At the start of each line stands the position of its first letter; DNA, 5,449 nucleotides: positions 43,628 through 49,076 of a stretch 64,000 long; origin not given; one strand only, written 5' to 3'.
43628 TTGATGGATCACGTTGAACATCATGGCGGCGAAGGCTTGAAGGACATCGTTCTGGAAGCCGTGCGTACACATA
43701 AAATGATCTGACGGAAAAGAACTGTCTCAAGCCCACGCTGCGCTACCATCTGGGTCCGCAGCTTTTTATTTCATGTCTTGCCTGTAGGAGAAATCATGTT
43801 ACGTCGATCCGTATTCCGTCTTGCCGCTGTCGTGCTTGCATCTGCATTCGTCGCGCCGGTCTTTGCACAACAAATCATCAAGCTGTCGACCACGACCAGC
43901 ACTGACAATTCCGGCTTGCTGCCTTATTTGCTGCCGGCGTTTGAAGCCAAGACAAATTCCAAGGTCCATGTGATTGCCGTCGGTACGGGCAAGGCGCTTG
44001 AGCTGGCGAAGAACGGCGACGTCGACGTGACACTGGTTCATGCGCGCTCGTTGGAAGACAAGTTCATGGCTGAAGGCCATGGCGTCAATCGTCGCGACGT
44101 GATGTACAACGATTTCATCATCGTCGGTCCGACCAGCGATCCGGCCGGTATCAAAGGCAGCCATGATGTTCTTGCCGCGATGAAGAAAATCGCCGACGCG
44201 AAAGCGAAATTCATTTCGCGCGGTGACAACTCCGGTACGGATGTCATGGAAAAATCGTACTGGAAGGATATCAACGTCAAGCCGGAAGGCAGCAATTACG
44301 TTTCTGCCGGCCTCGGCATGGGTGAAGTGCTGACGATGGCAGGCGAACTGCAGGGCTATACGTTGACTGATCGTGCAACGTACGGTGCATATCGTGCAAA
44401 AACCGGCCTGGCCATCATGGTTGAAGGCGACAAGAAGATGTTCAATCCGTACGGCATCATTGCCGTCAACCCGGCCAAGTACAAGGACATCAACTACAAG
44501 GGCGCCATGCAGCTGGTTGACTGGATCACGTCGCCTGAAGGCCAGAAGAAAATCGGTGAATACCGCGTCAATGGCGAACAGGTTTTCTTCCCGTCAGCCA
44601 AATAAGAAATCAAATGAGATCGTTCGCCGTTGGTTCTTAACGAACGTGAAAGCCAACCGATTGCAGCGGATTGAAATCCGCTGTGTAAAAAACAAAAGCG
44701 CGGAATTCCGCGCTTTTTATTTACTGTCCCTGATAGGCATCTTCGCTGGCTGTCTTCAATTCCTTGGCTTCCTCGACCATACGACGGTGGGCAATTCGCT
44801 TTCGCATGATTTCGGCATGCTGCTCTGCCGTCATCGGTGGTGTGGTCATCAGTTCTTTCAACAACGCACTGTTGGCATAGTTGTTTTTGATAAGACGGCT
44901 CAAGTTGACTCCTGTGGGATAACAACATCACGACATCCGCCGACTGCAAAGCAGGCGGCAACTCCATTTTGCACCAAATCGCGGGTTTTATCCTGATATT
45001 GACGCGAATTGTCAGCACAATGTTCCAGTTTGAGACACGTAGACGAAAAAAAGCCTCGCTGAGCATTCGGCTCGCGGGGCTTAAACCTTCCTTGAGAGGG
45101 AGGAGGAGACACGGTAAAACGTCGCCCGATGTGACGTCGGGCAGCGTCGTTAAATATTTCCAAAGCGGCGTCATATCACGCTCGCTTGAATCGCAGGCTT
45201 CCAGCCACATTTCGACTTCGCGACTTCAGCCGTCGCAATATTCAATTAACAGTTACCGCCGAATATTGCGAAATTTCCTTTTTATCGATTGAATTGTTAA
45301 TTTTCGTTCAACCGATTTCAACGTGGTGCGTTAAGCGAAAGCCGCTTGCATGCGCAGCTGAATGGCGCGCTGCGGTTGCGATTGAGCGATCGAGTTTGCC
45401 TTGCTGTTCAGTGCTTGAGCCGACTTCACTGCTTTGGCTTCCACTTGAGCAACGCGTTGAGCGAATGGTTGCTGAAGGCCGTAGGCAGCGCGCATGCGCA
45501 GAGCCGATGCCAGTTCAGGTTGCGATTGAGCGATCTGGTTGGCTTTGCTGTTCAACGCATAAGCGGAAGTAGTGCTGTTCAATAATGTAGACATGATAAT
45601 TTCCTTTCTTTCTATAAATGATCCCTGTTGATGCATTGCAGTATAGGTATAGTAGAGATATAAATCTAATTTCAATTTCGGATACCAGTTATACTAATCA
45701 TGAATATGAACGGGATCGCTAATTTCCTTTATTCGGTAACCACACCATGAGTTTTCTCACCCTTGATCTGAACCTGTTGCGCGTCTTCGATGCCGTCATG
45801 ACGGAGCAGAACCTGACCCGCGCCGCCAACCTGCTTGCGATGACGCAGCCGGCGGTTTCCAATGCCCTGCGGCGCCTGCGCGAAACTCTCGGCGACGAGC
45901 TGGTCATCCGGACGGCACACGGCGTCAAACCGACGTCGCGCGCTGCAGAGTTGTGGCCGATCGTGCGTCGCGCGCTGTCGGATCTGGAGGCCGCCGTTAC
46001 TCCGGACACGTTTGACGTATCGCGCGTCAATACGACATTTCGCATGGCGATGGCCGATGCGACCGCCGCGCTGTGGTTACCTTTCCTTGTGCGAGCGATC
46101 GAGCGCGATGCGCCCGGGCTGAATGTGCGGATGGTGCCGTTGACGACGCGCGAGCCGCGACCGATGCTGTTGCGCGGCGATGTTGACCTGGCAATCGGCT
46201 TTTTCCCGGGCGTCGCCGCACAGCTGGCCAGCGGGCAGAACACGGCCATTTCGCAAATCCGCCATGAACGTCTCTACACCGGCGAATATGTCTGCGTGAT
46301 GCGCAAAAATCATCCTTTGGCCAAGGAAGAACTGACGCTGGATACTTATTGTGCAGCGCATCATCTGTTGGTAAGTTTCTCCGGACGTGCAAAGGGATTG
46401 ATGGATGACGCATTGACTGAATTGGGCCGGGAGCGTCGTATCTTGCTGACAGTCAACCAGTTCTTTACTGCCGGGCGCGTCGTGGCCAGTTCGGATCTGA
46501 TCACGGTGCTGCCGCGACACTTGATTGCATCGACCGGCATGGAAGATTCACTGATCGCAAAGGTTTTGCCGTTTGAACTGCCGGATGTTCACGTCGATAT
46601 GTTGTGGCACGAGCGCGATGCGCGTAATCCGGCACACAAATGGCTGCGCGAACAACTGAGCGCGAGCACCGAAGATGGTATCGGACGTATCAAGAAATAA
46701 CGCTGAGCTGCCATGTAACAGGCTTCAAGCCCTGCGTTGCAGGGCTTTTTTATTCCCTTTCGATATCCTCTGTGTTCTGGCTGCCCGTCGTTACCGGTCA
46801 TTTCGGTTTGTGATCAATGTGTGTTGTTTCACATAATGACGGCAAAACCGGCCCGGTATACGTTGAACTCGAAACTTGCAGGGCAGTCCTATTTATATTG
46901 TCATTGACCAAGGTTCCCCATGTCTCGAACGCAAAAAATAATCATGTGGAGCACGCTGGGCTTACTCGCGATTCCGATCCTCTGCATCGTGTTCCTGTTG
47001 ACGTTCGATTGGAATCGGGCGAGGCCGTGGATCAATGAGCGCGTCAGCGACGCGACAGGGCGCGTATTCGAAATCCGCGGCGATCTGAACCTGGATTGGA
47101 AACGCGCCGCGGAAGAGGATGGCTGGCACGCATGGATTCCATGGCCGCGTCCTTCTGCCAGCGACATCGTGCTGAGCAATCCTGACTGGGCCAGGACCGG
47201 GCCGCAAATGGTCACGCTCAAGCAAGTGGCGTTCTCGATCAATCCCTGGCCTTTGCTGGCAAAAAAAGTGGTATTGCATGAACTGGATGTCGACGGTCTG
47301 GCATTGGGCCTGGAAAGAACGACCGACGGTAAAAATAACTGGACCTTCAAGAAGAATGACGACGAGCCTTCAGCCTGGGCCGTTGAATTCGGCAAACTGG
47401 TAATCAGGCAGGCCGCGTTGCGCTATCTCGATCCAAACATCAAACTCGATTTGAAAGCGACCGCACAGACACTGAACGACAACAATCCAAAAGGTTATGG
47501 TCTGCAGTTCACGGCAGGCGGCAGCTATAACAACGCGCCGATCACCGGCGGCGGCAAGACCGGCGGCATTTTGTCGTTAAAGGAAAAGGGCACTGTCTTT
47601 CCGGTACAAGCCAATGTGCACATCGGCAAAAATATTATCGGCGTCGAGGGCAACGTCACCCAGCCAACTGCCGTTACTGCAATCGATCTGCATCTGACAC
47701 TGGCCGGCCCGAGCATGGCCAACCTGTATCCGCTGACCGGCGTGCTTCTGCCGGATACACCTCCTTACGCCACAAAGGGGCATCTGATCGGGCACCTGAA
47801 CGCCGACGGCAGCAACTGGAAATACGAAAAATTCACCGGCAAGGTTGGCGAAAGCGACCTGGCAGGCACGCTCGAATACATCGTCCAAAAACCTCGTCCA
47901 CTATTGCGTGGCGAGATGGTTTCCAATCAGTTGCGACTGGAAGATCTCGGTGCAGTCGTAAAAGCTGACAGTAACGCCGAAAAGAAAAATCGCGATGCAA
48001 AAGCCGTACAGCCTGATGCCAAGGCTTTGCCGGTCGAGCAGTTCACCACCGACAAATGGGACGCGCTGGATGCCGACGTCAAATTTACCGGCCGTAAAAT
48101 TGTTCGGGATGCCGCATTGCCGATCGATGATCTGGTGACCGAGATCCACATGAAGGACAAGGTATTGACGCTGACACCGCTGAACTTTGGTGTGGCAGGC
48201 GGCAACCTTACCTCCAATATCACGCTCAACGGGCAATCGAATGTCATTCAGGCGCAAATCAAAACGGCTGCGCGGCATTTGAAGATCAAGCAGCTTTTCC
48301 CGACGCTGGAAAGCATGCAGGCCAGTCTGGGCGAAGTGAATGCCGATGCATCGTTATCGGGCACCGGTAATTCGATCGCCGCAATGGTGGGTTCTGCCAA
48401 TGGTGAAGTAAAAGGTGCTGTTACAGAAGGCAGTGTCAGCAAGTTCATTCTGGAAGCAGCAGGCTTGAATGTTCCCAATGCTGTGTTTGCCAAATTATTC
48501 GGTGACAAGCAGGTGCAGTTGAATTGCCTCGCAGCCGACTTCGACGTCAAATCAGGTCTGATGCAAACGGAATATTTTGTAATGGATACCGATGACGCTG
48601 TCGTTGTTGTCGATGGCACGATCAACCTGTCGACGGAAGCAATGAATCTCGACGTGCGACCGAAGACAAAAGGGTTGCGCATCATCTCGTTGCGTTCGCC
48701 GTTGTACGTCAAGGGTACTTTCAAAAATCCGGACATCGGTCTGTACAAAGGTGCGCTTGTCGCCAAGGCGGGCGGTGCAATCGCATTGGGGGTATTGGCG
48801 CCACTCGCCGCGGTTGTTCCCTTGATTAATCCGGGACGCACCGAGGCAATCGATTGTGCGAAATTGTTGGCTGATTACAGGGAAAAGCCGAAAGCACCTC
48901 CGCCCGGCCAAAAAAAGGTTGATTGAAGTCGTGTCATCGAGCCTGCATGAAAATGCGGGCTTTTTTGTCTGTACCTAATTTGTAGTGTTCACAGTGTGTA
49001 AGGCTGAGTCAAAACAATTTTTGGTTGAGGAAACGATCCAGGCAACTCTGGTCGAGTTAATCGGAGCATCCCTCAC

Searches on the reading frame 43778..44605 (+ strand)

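Call 7: search_protein_families(library=ncbifam, proteins=[window:43778-44605:+])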
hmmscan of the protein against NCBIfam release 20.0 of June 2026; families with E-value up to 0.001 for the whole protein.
window:43778-44605:+ (275 aa): 1 family
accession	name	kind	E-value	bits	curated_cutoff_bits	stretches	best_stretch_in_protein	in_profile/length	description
NF041772.1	tung_bind_TupA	equivalog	1.2e-67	228.1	400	1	29-275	12-263/266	tungstate ABC transporter substrate-binding protein TupA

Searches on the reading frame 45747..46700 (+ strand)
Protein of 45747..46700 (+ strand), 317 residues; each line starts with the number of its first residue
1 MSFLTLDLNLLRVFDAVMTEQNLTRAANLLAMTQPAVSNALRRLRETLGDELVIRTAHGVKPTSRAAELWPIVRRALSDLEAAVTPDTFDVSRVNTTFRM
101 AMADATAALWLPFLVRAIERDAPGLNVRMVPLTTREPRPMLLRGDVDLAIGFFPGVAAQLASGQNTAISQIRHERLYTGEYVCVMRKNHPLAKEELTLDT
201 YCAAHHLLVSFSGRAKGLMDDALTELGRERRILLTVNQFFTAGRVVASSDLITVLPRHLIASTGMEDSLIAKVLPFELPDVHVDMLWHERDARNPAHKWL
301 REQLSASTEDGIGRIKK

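Call 7: search_protein_families(library=ncbifam, proteins=[window:45747-46700:+])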
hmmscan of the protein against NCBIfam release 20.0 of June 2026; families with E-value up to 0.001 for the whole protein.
window:45747-46700:+ (317 aa): 49 families (the best 25 are shown)
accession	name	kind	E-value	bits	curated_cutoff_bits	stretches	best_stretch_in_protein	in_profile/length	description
NF050187.1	TransRegBsrAPseudo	equivalog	1.4e-61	208.3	480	1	5-306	7-297/298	LysR family transcriptional regulator BsrA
NF007063.1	PRK09508.1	equivalog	3.4e-46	157.9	262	1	5-307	14-304/307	transcriptional regulator LeuO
NF045905.1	TransRegLelALeg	equivalog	5.6e-35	121.1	500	1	2-308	3-301/305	LysR family transcriptional regulator LelA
NF008554.1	PRK11482.1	equivalog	4.5e-28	98.1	277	1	6-260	29-268/317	YbeF family transcriptional regulator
NF007581.0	PRK10216.1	equivalog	3.1e-27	95.5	314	1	2-306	4-313/319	HTH-type transcriptional regulator YidZ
NF008416.0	PRK11242.1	equivalog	1e-22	80.8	277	1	11-299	6-282/300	transcriptional regulator CynR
NF047710.1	TransRegCitRGProt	equivalog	9e-22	77.7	400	1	6-293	10-285/295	DNA-binding transcriptional repressor CitR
TIGR02424.1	TF_pcaQ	equivalog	1.2e-21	76.9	303.8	1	9-306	6-296/300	pca operon transcription factor PcaQ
TIGR03418.1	chol_sulf_TF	equivalog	4e-20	72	324.8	1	6-154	1-144/291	choline sulfate utilization transcriptional regulator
NF008239.0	PRK11013.1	equivalog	1.1e-16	60.8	288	1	8-236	6-224/309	LysR family transcriptional regulator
NF007307.0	PRK09791.1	equivalog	3.4e-16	59.2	336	1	6-293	5-281/302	LysR family transcriptional regulator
NF008352.0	PRK11139.1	subfamily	3.5e-16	59.2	288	1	8-162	8-157/305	transcriptional regulator GcvA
NF007385.0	PRK09906.1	equivalog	6.6e-14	51.7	356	1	7-295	2-279/296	DNA-binding transcriptional regulator HcaR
TIGR03339.1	phn_lysR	subfamily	6.7e-14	51.8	341.1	1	11-228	2-206/279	aminoethylphosphonate catabolism associated LysR family transcriptional regulator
NF040786.1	LysR_Sec_metab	equivalog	1e-13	51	250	1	6-150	1-145/298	selenium metabolism-associated LysR family transcriptional regulator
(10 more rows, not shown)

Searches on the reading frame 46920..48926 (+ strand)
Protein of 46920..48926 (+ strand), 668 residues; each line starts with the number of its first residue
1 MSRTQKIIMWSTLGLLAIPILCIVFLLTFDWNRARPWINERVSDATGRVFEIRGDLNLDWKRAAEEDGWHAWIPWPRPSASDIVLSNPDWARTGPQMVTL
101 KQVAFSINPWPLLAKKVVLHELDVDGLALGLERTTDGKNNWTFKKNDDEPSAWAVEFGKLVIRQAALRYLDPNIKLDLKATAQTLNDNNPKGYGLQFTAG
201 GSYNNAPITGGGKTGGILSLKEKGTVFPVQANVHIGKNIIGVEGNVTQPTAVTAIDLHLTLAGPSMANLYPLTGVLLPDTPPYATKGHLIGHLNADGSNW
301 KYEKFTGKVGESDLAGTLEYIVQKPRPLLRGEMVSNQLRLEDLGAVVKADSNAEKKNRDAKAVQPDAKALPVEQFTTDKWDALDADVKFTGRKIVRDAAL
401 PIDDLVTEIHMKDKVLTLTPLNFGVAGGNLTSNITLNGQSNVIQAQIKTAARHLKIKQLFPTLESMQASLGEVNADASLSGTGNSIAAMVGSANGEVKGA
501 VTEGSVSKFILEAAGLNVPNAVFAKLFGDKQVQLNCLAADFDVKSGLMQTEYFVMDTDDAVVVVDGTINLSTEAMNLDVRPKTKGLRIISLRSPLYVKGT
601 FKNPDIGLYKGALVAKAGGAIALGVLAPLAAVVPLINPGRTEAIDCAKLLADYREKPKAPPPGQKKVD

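Call 7: search_protein_families(library=ncbifam, proteins=[window:46920-48926:+])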
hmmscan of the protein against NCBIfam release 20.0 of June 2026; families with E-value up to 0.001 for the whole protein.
window:46920-48926:+ (668 aa): 5 families
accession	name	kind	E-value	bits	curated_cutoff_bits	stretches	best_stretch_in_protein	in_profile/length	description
NF008091.0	PRK10833.1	equivalog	1.5e-10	40.3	412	1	286-578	240-538/618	outer membrane assembly protein AsmA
TIGR04411.1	T2SS_GspN_Lepto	equivalog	6.8e-06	25.7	50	1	424-574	96-231/280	type II secretion system protein GspN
TIGR03545.1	TIGR03545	subfamily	9e-05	21.2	173.35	1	99-152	78-128/556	TIGR03545 family protein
TIGR02099.1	TIGR02099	equivalog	9.9e-05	20.1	519.15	0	31-181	32-172/1260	YhdP family protein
NF047952.2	ATportTamB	equivalog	0.00086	17.3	825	0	396-484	766-854/1240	autotransporter assembly complex protein TamB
